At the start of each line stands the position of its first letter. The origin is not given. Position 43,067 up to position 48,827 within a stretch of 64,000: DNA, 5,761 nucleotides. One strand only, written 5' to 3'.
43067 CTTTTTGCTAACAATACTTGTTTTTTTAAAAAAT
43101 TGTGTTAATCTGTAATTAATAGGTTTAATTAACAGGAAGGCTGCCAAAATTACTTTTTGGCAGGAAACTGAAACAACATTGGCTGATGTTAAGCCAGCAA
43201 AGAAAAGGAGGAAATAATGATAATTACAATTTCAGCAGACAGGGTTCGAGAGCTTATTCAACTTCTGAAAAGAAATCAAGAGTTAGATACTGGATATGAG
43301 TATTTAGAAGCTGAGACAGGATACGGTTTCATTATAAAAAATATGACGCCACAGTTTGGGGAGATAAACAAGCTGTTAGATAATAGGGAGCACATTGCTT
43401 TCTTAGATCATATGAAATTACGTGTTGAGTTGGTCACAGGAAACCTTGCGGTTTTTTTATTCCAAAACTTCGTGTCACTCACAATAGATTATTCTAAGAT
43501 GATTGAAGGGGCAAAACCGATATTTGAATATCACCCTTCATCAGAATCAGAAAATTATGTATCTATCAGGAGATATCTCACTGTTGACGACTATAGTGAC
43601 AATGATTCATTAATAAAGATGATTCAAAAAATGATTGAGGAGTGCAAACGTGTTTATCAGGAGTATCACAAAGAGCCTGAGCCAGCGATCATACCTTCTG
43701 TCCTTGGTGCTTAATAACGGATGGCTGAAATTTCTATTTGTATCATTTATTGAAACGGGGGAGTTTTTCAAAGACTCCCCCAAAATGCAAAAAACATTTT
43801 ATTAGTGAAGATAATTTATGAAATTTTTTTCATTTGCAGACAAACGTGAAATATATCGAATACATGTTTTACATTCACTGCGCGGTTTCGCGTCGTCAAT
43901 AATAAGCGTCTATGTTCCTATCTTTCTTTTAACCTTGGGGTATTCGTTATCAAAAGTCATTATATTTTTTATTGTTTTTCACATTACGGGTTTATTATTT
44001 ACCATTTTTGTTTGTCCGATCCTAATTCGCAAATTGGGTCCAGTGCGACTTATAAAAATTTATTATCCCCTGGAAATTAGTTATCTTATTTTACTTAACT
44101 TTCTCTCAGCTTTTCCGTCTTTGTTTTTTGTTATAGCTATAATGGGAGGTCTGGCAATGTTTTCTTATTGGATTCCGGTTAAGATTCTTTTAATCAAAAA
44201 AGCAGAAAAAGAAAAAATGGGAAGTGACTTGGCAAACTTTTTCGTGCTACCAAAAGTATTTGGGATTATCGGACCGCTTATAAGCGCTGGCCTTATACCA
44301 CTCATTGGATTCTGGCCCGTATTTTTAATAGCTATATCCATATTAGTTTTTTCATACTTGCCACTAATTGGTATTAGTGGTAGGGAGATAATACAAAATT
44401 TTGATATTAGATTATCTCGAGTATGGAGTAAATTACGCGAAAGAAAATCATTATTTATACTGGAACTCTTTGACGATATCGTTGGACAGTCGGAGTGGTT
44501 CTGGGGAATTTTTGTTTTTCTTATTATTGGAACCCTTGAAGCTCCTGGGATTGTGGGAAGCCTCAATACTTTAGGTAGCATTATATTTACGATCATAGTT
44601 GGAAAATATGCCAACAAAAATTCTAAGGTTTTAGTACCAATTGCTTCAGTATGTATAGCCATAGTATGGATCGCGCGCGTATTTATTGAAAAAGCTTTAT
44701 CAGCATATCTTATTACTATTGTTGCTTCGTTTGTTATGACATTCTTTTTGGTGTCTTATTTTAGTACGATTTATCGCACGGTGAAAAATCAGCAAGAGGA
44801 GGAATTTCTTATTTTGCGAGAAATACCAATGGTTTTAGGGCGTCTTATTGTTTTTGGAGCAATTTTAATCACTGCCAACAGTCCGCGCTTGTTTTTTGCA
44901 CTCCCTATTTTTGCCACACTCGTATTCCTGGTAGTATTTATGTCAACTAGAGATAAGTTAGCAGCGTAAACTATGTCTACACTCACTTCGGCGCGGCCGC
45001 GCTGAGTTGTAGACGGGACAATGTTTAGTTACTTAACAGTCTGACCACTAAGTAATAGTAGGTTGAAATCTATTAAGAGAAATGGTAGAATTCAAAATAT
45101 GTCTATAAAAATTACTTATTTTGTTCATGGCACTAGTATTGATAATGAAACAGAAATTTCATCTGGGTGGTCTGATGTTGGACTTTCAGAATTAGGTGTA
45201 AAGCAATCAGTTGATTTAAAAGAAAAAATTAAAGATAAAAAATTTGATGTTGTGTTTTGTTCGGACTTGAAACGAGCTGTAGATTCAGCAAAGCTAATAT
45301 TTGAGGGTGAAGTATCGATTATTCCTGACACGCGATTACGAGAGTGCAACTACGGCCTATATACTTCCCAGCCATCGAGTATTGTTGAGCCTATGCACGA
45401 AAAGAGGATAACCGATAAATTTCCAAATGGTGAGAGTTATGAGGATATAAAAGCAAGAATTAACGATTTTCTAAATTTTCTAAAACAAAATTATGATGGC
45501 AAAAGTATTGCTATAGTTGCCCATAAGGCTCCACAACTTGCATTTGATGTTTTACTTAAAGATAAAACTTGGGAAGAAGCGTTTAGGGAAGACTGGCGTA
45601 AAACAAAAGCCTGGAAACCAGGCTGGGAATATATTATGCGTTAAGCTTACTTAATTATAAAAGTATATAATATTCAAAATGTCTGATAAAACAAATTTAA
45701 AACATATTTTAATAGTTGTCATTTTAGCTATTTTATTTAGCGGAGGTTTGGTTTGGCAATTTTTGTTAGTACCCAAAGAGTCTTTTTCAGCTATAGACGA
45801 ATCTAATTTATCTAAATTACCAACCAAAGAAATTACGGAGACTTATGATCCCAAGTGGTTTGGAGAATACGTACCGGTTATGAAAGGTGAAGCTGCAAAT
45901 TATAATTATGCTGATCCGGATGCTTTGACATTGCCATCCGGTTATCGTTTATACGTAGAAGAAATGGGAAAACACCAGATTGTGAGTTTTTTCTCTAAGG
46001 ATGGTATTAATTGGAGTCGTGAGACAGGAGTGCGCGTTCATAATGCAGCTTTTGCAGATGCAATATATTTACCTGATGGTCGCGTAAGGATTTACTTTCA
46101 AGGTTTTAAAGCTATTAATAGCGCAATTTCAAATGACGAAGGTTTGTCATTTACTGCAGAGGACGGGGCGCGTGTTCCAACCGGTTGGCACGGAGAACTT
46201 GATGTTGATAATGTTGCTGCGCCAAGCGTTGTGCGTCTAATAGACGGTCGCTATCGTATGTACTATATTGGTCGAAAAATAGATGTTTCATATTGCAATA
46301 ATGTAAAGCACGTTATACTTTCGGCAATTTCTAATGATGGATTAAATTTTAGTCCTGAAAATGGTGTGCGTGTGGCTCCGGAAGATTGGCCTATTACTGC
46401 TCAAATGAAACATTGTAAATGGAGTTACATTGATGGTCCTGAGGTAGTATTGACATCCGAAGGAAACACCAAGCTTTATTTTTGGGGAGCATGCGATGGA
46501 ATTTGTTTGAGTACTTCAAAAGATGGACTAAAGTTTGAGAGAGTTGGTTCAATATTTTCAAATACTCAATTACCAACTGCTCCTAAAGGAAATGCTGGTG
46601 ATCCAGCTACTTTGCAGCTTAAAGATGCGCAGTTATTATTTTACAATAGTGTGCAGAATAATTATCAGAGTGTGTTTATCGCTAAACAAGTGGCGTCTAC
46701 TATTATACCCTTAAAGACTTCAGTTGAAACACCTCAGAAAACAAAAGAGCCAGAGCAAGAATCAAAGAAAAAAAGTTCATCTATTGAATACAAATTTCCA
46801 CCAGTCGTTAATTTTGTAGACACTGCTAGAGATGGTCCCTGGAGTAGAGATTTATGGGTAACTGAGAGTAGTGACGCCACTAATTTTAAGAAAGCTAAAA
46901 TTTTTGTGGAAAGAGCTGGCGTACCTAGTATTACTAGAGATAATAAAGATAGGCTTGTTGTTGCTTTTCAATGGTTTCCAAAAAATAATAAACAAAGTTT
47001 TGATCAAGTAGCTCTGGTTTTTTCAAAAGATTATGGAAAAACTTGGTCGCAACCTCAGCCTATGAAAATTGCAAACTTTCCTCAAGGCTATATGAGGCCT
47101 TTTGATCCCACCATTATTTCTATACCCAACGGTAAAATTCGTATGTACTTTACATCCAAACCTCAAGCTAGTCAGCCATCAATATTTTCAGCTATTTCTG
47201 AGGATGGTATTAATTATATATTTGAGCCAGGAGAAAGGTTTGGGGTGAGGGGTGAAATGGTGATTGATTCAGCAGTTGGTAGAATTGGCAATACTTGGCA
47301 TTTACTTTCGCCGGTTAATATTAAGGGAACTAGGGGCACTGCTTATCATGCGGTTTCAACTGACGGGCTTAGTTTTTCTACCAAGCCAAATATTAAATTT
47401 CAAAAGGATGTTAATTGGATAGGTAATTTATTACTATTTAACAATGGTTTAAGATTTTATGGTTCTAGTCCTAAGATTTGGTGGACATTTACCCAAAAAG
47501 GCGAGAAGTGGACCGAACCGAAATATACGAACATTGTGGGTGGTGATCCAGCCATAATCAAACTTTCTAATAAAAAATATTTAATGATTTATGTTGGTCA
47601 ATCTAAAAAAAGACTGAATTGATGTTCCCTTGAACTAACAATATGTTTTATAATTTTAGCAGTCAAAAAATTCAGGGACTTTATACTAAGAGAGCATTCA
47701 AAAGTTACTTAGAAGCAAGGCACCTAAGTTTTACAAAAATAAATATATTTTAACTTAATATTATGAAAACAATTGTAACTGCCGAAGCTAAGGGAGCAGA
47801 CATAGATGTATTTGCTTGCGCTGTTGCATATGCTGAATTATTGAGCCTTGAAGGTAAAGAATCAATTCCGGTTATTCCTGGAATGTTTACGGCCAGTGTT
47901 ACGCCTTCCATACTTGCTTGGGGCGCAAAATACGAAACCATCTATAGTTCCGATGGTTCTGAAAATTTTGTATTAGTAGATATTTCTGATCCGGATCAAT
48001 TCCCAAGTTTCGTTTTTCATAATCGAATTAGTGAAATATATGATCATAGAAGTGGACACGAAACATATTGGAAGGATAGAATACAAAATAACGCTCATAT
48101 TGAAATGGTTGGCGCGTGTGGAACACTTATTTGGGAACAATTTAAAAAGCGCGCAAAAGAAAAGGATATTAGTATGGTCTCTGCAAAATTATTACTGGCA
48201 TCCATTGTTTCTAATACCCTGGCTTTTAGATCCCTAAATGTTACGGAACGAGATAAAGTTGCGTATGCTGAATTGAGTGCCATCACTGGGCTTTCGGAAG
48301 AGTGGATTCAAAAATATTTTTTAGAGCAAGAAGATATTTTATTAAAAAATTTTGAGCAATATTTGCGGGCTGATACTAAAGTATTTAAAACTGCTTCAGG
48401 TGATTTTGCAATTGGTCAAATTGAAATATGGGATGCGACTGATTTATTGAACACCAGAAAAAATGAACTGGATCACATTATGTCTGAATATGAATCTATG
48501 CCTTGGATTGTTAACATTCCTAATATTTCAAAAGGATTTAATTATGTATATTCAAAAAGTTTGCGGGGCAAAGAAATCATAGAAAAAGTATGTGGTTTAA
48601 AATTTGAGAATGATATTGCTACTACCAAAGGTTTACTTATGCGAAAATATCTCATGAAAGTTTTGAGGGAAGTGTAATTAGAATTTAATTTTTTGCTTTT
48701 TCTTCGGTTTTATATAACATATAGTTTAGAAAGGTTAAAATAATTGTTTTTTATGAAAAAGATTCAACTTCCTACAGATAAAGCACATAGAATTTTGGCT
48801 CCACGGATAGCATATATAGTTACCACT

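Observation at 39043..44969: Higher-GC, SD-rich island downstream of tRNA-Asn carrying PDT-, LysA- and DapL-like genes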

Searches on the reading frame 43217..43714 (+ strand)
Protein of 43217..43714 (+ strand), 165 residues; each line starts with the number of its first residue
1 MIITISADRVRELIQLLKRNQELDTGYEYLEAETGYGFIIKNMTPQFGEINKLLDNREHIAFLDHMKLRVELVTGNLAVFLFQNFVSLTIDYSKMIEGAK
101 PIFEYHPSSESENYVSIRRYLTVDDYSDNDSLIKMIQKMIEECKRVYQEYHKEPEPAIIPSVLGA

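Call 6: search_protein_families(library=pfam, proteins=[window:43217-43714:+], max_evalue=0.01)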
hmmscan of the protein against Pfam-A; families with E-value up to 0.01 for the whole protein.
window:43217-43714:+ (165 aa): 0 families

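Call 7: search_protein_families(library=ncbifam, proteins=[window:43217-43714:+], max_evalue=0.01)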
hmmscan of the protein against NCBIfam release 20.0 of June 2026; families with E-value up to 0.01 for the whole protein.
window:43217-43714:+ (165 aa): 0 families

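Call 16: find_encoding_contigs(protein=window:43217-43714:+, flank=10000, max_places=10)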
Protein window:43217-43714:+ (165 aa): 1 contig read that carries it; 1 place shown.
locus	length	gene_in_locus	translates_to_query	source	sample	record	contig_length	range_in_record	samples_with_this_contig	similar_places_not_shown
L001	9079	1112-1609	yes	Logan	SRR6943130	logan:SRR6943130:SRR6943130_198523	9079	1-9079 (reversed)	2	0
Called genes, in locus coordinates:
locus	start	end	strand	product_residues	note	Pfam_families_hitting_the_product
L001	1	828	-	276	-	?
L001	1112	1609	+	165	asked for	-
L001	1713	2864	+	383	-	-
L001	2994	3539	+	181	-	PF00300:His_Phos_1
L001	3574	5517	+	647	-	PF13088:BNR_2 (faint)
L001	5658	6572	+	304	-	-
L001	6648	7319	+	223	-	PF01613:Flavin_Reduct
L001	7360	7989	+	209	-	PF00702:Hydrolase, PF13419:HAD_2, PF13242:Hydrolase_like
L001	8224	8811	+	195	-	PF03575:Peptidase_S51 (weak)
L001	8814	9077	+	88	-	?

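Call 46: search_protein_representatives(protein=window:43217-43714:+)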
Query: 165 residues. Proteins with E-value up to 0.001 (for the whole library): 5; up to 1e-10: 2; up to 1e-30: 2. The best 5 are listed.
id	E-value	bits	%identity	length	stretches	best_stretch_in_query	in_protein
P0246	1.1e-103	359.8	100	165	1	1-165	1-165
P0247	1.4e-39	151.7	54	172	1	4-159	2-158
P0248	1.2e-10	57.7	34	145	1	5-148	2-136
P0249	1.7e-06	44.2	27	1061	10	45-96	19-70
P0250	4.1e-05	39.7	33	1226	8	17-43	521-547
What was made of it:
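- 43217..43714 (+): Orphan 165-aa protein, divergent from dapL, with an AAGGAGG SD at 43205-43211. It is followed by the hairpin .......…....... at 43757-43781. Only two real homologs among 1.84 billion representatives (call 46).
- Tried and rejected: Exhaustive HMMER search of ORF165: only two real homologs, so no functional lead (call 46).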

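Call 53: predict_structure(protein=window:43217-43714:+)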
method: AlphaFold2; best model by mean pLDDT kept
length: 165 residues; sequences in the alignment: 1
mean_pLDDT: 41.4   pTM: 0.38
mean pLDDT of the five models: 41.4, 39.3, 38.0, 37.0, 34.8
residues with pLDDT >= 90: 0; 70-90: 0; 50-70: 26; < 50: 139
segments of 3 or more residues with pLDDT < 50: 1-126, 153-165
pLDDT, mean of each block of 10 residues (from residue 1): 30 44 36 32 37 44 39 38 42 39 39 44 48 59 60 39 27
secondary structure, 60 per line:
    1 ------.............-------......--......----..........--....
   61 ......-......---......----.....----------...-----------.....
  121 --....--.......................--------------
elements in order: H7-19 E27-32 E35-40 H45-54 H57-66 E68-73 E77-82 E87-91 E102-104 E116-120 H123-126 H129-151

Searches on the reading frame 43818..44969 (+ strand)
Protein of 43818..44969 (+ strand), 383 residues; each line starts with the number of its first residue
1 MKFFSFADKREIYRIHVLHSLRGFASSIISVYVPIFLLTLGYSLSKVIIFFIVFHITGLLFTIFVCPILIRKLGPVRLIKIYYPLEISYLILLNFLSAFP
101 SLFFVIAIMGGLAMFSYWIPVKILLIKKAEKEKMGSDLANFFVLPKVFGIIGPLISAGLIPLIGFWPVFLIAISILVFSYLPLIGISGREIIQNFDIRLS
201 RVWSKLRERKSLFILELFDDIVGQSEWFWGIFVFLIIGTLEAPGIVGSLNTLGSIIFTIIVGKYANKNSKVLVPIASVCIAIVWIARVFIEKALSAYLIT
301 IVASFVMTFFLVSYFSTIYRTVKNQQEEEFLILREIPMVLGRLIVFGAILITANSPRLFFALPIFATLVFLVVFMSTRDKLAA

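Call 6: search_protein_families(library=pfam, proteins=[window:43818-44969:+], max_evalue=0.01)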
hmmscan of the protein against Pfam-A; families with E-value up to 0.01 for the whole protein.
window:43818-44969:+ (383 aa): 1 family
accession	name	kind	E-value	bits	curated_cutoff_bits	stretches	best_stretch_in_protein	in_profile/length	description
PF07690.21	MFS_1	-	0.00024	20.6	33.4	1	19-319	5-316/347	Major Facilitator Superfamily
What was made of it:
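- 43818..44969 (+): 383-aa polytopic membrane protein, weakly MFS-like. PF07690 at 20.6 bits, below the gathering score of 33.4 (call 6).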

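Call 7: search_protein_families(library=ncbifam, proteins=[window:43818-44969:+], max_evalue=0.01)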
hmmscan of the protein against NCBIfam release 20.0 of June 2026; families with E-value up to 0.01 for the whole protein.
window:43818-44969:+ (383 aa): 0 families

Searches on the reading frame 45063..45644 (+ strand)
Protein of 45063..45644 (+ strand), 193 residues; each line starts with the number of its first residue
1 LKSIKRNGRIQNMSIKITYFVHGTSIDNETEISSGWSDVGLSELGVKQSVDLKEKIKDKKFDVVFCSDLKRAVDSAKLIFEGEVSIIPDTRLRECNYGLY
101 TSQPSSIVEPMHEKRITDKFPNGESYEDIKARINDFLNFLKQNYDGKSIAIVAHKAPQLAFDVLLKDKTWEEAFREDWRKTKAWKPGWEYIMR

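Call 6: search_protein_families(library=pfam, proteins=[window:45063-45644:+], max_evalue=0.01)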
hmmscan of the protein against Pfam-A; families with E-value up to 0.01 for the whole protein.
window:45063-45644:+ (193 aa): 1 family
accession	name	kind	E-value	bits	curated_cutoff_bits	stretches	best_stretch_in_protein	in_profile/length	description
PF00300.27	His_Phos_1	-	4.1e-28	98.8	21.7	1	22-158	6-151/194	Histidine phosphatase superfamily (branch 1)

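Call 7: search_protein_families(library=ncbifam, proteins=[window:45063-45644:+], max_evalue=0.01)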
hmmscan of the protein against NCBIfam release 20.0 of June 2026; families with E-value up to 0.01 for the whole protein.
window:45063-45644:+ (193 aa): 18 families
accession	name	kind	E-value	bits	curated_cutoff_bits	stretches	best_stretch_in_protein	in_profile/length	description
TIGR03162.1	ribazole_cobC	equivalog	9.1e-22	77.3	162.9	1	22-175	5-165/176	alpha-ribazole phosphatase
NF045917.1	PhserinePhPspA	equivalog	2.2e-16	60.2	350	1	15-161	2-157/211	phosphoserine phosphatase PspA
NF011580.0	PRK15004.1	equivalog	7.1e-14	52.3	250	1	20-98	6-85/203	adenosylcobalamin/alpha-ribazole phosphatase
NF038349.1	dPGM_arch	equivalog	4.4e-13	49.6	225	1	21-157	5-140/194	2,3-diphosphoglycerate-dependent phosphoglycerate mutase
NF005567.0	PRK07238.1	equivalog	6.2e-11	42.2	326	1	21-157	184-329/378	bifunctional RNase H/acid phosphatase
NF002217.0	PRK01112.1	equivalog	7.1e-11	41.9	320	1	19-79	6-66/228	2,3-bisphosphoglycerate-dependent phosphoglycerate mutase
TIGR03848.1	MSMEG_4193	subfamily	2e-10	40.4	203.85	1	21-137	6-130/204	MSMEG_4193 family putative phosphomutase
TIGR01258.1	pgm_1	subfamily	2.3e-10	40.3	81.7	1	19-82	5-70/245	2,3-bisphosphoglycerate-dependent phosphoglycerate mutase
NF002901.0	PRK03482.1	equivalog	3.4e-10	39.9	261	1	21-155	8-151/215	2,3-diphosphoglycerate-dependent phosphoglycerate mutase GpmB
NF010715.0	PRK14117.1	equivalog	4.4e-10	39.4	421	1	15-102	2-95/230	phosphoglycerate mutase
NF009994.0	PRK13463.1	equivalog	5.8e-10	39.3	277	1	21-157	9-154/203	phosphoserine phosphatase 1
NF002339.0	PRK01295.1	equivalog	1.4e-09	37.7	316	1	20-154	8-158/206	2,3-bisphosphoglycerate-dependent phosphoglycerate mutase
NF010718.0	PRK14120.1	equivalog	3.2e-09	36.4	366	1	14-98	4-94/249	phosphoglyceromutase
NF010713.0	PRK14115.1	equivalog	5.1e-09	35.8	305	1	16-81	3-70/248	2,3-diphosphoglycerate-dependent phosphoglycerate mutase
NF010717.0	PRK14119.1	equivalog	1e-08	35.1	378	1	19-98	6-91/228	2,3-diphosphoglycerate-dependent phosphoglycerate mutase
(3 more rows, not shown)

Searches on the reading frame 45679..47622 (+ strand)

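Call 6: search_protein_families(library=pfam, proteins=[window:45679-47622:+], max_evalue=0.01)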
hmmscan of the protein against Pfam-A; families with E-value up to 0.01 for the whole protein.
window:45679-47622:+ (647 aa): 1 family
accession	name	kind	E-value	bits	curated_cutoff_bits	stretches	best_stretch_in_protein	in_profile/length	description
PF13088.12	BNR_2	-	3.2e-09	37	31.4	1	385-465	29-103/277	BNR repeat-like domain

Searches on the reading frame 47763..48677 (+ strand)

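Call 66: search_protein_families(library=pfam, proteins=[window:47763-48677:+], max_evalue=0.0001)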
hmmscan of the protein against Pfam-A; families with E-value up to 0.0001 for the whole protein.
window:47763-48677:+ (304 aa): 1 family
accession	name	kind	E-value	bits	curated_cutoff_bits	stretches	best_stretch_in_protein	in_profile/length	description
PF02833.19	DHHA2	-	4.1e-05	24.4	27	1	189-243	7-60/126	DHHA2 domain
